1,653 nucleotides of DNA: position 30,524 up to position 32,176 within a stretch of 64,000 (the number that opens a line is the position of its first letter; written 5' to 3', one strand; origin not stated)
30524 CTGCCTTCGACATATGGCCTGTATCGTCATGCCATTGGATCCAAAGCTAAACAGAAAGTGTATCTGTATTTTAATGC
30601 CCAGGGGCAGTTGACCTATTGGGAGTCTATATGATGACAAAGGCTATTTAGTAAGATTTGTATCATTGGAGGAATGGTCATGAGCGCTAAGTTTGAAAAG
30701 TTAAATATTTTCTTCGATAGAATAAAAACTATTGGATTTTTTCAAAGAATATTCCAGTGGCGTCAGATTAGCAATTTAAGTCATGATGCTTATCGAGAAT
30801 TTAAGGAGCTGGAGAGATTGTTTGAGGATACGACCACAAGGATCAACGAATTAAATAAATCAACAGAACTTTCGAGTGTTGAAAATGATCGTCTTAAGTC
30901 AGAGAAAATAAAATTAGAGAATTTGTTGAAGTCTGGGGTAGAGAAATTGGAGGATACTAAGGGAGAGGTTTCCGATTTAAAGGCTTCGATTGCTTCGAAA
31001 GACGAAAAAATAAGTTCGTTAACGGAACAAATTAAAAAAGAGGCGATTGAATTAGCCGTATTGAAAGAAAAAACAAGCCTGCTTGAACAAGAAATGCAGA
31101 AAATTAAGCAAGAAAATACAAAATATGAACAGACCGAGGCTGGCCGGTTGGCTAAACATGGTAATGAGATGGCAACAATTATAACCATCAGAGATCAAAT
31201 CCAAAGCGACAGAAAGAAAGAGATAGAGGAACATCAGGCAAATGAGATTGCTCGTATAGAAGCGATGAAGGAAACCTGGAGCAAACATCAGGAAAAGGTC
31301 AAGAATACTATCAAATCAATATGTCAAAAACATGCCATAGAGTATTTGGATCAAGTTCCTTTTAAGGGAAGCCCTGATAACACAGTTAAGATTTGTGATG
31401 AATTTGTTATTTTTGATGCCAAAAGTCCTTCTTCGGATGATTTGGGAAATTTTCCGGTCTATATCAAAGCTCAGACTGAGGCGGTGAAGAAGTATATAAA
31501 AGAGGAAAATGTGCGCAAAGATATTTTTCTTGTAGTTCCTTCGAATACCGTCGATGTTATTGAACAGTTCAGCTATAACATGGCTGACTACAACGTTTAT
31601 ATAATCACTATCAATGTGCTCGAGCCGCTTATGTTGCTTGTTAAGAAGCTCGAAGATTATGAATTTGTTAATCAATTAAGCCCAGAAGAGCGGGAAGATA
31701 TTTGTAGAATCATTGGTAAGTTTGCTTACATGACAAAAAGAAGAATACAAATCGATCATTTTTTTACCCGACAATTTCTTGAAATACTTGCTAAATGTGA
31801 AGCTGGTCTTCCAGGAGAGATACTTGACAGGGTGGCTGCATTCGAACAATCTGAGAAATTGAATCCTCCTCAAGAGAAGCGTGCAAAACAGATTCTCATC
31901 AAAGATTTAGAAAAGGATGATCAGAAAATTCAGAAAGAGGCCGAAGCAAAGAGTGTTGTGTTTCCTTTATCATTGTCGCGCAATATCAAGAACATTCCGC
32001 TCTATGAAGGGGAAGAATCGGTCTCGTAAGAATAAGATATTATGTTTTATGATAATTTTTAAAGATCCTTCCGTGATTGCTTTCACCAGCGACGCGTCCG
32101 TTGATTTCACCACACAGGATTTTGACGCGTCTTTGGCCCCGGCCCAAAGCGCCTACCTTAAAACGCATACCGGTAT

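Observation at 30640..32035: AT-rich single-gene island encoding an RmuC-like coiled-coil protein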

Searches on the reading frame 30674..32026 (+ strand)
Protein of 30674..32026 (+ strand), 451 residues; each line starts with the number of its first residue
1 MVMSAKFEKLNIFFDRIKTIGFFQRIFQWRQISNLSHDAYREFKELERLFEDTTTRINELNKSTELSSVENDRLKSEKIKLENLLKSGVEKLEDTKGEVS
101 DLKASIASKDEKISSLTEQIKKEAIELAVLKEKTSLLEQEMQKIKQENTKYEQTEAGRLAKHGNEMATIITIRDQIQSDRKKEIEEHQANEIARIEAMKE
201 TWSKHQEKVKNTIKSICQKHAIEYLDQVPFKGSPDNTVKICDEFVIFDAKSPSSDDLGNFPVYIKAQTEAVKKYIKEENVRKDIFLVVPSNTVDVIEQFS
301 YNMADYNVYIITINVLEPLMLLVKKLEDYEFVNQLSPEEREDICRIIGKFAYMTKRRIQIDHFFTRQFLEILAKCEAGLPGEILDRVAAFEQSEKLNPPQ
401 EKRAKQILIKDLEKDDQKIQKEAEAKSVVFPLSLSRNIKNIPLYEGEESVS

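Call 3: search_protein_families(library=pfam, proteins=[window:30674-32026:+], max_evalue=1)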
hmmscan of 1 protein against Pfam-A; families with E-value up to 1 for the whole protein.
window:30674-32026:+ (451 aa): 2 families
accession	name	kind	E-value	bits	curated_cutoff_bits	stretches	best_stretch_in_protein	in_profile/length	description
PF06818.20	Fez1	-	0.019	15.8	34.4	1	75-209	30-173/199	Fez1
PF11934.14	DUF3452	-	0.03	14.4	26.3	1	17-54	20-57/135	Domain of unknown function (DUF3452)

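Call 4: search_protein_families(library=padloc, proteins=[window:30674-32026:+], max_evalue=1)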
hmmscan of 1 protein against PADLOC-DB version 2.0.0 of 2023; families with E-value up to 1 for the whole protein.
window:30674-32026:+ (451 aa): 7 families
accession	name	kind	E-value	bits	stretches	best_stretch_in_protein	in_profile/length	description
PDLC00551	JetC2|JetC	-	1.6e-05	21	1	31-221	857-1039/1365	DUF3584 domain; MukB-like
PDLC03865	LmuB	-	0.00011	18.6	1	29-215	319-499/1007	-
PDLC00006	DruC1|DruC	-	0.05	10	1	44-217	171-339/626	Unknown function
PDLC00518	JetC1|JetC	-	0.08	8.7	1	41-220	649-819/1112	DUF3584 domain; MukB-like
PDLC00580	JetC3|JetC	-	0.14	8.4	1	44-222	245-421/1068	DUF3584 domain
PDLC00648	ZorA3|ZorA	-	0.33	7.6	1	39-214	313-501/692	MotA/ExbB/TolQ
PDLC00513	JetC1|JetC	-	0.35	6.8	1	35-227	645-837/1140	DUF3584 domain; MukB-like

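Call 5: search_protein_families(library=ncbifam, proteins=[window:30674-32026:+], max_evalue=1)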
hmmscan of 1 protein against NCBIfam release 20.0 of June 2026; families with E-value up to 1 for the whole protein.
window:30674-32026:+ (451 aa): 3 families
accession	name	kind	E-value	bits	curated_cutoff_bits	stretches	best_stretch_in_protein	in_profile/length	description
NF045780.1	TrlF_fam_ATP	equivalog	6e-05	21.9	350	1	38-215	426-610/944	TrlF family AAA-like ATPase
TIGR02168.1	SMC_prok_B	equivalog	0.0011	16.8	567.35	1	33-213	273-465/1181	chromosome segregation protein SMC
TIGR04523.1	Mplasa_alph_rch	subfamily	0.2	9.5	270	1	41-217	468-651/745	helix-rich protein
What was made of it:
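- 30758..31282 (+): Long α-helical rod / coiled coil (residues 29-203), variable in length across the family. Only coiled-coil noise hits in Pfam, PADLOC and NCBIfam (calls 3-5).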

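Call 6: search_protein_families(library=phrogs, proteins=[window:30674-32026:+], max_evalue=1)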
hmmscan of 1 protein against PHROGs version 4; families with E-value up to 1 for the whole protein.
window:30674-32026:+ (451 aa): 6 families
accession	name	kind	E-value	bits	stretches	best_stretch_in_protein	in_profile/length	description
phrog_18272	-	tail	0.0047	17.5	1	149-220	79-150/156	tail assembly chaperone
phrog_167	-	tail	0.15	10.6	1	43-216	48-220/1555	tail length tape measure protein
phrog_4640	-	unknown function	0.19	13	1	213-260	8-52/77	-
phrog_28649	-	unknown function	0.33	11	1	81-166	6-90/398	-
phrog_2097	-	tail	0.5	10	1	173-268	33-126/644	tail fiber protein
phrog_14255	-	unknown function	0.65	11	1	90-153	74-137/167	-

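Call 7: find_homologous_proteins(query=window:30674-32026:+)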
Query window:30674-32026:+ (451 aa): 2299 proteins with E <= 0.001 among 8000 candidates; the best 120 are listed.
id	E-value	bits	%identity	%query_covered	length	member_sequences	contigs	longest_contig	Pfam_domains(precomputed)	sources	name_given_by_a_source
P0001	1.1e-283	958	100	100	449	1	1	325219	-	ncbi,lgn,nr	ncbi:MAG: hypothetical protein Q7K71_06590 [Candidatus Omnitrophota bacterium]|nr:hypothetical prote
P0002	6.6e-189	646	68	99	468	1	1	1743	-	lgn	-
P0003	2.4e-185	635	70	78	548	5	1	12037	-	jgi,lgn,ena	-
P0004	2.7e-183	628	59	99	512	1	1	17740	-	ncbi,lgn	-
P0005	2.4e-176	605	64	99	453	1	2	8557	-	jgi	jgi:hypothetical protein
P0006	8.1e-174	597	62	98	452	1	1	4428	-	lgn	-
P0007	4.9e-173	594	63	99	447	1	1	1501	-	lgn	-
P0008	1.5e-172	592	63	99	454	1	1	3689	-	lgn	-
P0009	1.1e-171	590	63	99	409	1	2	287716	-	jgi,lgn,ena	-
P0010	9.8e-170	583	61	99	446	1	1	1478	-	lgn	-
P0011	2.6e-168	579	61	99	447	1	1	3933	-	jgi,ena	-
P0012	9.5e-168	577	61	99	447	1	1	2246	-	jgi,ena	-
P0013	3.6e-167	575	56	100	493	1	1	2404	-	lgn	-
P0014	3.8e-167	575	61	99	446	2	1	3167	-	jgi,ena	-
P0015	2.3e-166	572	62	99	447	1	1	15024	-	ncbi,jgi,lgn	ncbi:MAG: hypothetical protein ABIH40_00845 [Candidatus Omnitrophota bacterium]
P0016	3.0e-166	572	60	99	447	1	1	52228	-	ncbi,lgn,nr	ncbi:MAG: hypothetical protein PHP10_00480 [Candidatus Omnitrophica bacterium]|nr:hypothetical prote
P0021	9.1e-164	564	59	99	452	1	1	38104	-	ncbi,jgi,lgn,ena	ncbi:MAG: hypothetical protein WC879_12110 [Melioribacteraceae bacterium]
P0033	6.2e-159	548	55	100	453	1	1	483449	-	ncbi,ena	-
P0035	1.5e-158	546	58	99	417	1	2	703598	-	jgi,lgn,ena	-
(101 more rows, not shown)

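Call 8: search_solved_structures(query=window:30674-32026:+, max_evalue=10)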
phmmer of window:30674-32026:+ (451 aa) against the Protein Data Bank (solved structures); distinct sequences matched with E-value up to 10: 2.
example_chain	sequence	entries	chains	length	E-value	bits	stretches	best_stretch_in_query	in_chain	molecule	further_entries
1h6q_A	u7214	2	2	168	0.17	14.3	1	245-321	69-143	TRANSLATIONALLY CONTROLLED TUMOR PROTEIN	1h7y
9tlt_A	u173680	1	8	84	0.39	13.1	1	92-156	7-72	Sc-apCC-2-KLHL20-4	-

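Call 12: find_encoding_contigs(protein=P0001, flank=10000, max_places=3)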
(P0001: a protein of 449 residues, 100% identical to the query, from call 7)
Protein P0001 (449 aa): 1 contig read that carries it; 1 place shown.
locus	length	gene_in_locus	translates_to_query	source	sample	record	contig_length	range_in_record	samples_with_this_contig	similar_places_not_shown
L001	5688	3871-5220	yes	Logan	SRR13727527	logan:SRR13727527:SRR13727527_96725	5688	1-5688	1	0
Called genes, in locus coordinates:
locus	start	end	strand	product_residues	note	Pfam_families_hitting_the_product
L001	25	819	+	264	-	PF04705:TSNR_N (weak), PF22435:MRM3-like_sub_bind, PF00588:SpoU_methylase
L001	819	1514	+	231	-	PF01479:S4, PF00849:PseudoU_synth_2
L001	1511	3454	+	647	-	PF00005:ABC_tran, PF02463:SMC_N (faint), PF03193:RsgA_GTPase (faint), PF13555:AAA_29 (faint), PF13304:AAA_21 (faint), PF13476:AAA_23 (faint), PF12848:ABC_tran_Xtn, PF00005:ABC_tran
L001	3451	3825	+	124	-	-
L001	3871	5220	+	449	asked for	-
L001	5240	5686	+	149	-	?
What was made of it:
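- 30680..32029 (+): Coding sequence of the RmuC-like coiled-coil nuclease (449 aa; the mechanical ORF starts at 30674 and gives 451 aa). Residue numbers elsewhere use the 451-aa numbering. 100% identical to P0001, annotated as a hypothetical protein of a Candidatus Omnitrophota MAG (calls 7, 12).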

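Call 14: find_encoding_contigs(protein=P0009, flank=8000, max_places=2)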
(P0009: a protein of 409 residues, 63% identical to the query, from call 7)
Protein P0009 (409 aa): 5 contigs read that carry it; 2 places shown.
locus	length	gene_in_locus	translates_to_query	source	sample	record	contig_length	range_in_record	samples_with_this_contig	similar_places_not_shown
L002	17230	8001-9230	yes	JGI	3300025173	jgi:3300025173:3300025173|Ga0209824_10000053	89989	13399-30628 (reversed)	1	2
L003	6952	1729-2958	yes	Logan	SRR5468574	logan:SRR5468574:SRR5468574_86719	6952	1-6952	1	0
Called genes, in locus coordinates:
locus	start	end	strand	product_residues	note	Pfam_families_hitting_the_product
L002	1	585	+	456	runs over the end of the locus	-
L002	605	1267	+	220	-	-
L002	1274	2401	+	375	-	PF00155:Aminotran_1_2, PF00266:Aminotran_5 (faint)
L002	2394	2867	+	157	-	PF00383:dCMP_cyt_deam_1, PF14437:MafB19-deam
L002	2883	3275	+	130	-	PF00072:Response_reg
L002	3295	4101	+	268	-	PF05677:DUF818 (weak), PF02129:Peptidase_S15 (faint), PF12146:Hydrolase_4, PF00561:Abhydrolase_1, PF12697:Abhydrolase_6, PF00326:Peptidase_S9 (faint)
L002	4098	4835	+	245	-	PF22435:MRM3-like_sub_bind, PF00588:SpoU_methylase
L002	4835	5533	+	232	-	PF01479:S4, PF00849:PseudoU_synth_2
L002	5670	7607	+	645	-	PF00005:ABC_tran, PF00006:ATP-synt_ab (faint), PF02463:SMC_N (faint), PF03193:RsgA_GTPase (faint), PF13555:AAA_29 (faint), PF13304:AAA_21 (faint), PF12848:ABC_tran_Xtn, PF00005:ABC_tran, +1 more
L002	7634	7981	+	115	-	-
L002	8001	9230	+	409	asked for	-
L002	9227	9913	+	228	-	PF02578:Cu-oxidase_4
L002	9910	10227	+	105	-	PF03091:CutA1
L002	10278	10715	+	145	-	PF00578:AhpC-TSA, PF08534:Redoxin, PF00085:Thioredoxin (faint), PF13098:Thioredoxin_2, PF13905:Thioredoxin_8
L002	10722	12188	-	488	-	PF13623:SurA_N_2, PF13624:SurA_N_3, PF13145:Rotamase_2, PF13616:Rotamase_3 (weak), PF00639:Rotamase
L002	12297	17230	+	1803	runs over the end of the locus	-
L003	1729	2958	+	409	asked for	-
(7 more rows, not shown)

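Call 15: find_encoding_contigs(protein=P0016, flank=8000, max_places=2)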
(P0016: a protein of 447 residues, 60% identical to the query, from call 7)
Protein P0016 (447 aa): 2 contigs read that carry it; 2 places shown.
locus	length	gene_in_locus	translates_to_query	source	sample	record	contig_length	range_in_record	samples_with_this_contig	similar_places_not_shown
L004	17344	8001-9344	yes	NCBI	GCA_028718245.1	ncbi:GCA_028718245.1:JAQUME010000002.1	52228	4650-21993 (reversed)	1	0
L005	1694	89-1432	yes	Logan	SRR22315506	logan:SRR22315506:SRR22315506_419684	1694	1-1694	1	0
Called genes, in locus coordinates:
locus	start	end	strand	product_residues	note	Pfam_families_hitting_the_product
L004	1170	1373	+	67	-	PF15731:MqsA_antitoxin (weak), PF13443:HTH_26 (weak), PF13560:HTH_31 (weak), PF12844:HTH_19, PF01381:HTH_3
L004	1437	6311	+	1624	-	PF13086:AAA_11, PF13245:AAA_19 (weak), PF13604:AAA_30 (weak), PF13086:AAA_11 (weak), PF13087:AAA_12, PF18741:MTES_1575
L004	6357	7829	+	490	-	PF11074:DUF2779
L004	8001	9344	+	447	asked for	-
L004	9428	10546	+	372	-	-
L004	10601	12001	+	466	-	PF08843:AbiEii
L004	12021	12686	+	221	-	PF12728:HTH_17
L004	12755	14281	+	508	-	PF13175:AAA_15, PF13304:AAA_21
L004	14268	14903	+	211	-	-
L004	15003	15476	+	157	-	PF13676:TIR_2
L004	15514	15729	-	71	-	PF13560:HTH_31 (weak), PF12844:HTH_19, PF13443:HTH_26, PF01381:HTH_3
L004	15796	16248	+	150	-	-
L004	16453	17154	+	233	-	-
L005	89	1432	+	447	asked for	-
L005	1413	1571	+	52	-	-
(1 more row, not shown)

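Call 16: find_encoding_contigs(protein=P0021, flank=8000, max_places=2)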
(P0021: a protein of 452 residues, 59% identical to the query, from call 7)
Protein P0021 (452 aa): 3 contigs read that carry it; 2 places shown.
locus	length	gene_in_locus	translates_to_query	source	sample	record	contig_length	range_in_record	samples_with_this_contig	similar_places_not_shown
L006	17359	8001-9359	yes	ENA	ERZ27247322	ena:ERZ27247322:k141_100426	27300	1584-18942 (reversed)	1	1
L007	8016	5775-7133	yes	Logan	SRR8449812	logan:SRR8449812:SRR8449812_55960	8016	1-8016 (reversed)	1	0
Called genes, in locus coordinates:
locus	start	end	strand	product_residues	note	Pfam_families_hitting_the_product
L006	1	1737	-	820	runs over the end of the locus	PF01804:Penicil_amidase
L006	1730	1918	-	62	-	-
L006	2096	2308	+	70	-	-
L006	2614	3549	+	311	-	PF12850:Metallophos_2 (faint), PF14582:Metallophos_3 (faint)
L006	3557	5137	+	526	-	PF00324:AA_permease, PF13520:AA_permease_2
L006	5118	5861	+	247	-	-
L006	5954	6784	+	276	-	-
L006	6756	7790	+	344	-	PF00152:tRNA-synt_2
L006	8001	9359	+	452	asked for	-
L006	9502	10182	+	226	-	PF18917:LiaI-LiaF-like_TM1 (weak), PF22570:LiaF-TM, PF09922:LiaF-like_C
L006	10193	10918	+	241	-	PF18917:LiaI-LiaF-like_TM1, PF22570:LiaF-TM, PF09922:LiaF-like_C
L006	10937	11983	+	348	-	PF06580:His_kinase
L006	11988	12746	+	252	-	PF00072:Response_reg, PF04397:LytTR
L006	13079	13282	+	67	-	-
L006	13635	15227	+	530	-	PF00171:Aldedh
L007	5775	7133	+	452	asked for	-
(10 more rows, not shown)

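Call 17: find_encoding_contigs(protein=P0033, flank=8000, max_places=2)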
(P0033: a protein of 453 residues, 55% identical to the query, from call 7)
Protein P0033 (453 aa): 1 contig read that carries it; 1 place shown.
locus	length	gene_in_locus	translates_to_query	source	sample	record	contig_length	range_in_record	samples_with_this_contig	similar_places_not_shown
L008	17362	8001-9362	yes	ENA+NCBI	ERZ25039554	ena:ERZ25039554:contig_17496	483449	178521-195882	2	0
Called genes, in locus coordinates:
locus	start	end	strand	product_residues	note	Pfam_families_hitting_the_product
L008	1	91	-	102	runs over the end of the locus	-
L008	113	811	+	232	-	-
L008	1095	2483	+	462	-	-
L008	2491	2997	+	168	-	-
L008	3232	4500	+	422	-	PF07786:HGSNAT_cat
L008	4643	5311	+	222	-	PF04542:Sigma70_r2 (weak)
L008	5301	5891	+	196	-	-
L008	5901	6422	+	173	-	PF06114:Peptidase_M78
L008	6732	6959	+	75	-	PF11680:DUF3276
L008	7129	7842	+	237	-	PF01027:Bax1-I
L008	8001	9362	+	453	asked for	-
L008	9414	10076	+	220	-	PF13036:LpoB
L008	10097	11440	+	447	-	-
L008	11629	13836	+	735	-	PF22019:GlgB_N, PF02922:CBM_48 (weak), PF22019:GlgB_N (weak), PF02922:CBM_48, PF00128:Alpha-amylase, PF02806:Alpha-amylase_C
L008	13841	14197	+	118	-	PF00903:Glyoxalase (weak)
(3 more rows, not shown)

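Call 18: find_encoding_contigs(protein=P0035, flank=8000, max_places=2)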
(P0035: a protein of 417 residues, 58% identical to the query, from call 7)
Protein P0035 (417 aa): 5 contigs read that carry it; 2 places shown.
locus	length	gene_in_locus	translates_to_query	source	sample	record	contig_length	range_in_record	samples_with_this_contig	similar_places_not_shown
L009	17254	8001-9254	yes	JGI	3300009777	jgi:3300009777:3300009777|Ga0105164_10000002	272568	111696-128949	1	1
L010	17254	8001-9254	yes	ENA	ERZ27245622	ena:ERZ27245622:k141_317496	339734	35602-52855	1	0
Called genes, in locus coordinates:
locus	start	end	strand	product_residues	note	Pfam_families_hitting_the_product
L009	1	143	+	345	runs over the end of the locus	PF00224:PK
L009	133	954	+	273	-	PF22435:MRM3-like_sub_bind, PF08032:SpoU_sub_bind (weak), PF00588:SpoU_methylase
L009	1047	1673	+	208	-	PF00849:PseudoU_synth_2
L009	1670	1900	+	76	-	-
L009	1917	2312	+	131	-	-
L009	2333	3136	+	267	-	PF12146:Hydrolase_4, PF00561:Abhydrolase_1 (weak)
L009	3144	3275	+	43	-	-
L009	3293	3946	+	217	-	PF00730:HhH-GPD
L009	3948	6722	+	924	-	PF00501:AMP-binding, PF23562:AMP-binding_C_3, PF00550:PP-binding (weak), PF01553:Acyltransferase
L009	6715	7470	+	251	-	PF01171:ATP_bind_3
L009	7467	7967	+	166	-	PF01613:Flavin_Reduct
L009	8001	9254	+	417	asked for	-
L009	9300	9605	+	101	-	-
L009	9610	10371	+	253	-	PF02578:Cu-oxidase_4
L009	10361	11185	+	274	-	PF02146:SIR2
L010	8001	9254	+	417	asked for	-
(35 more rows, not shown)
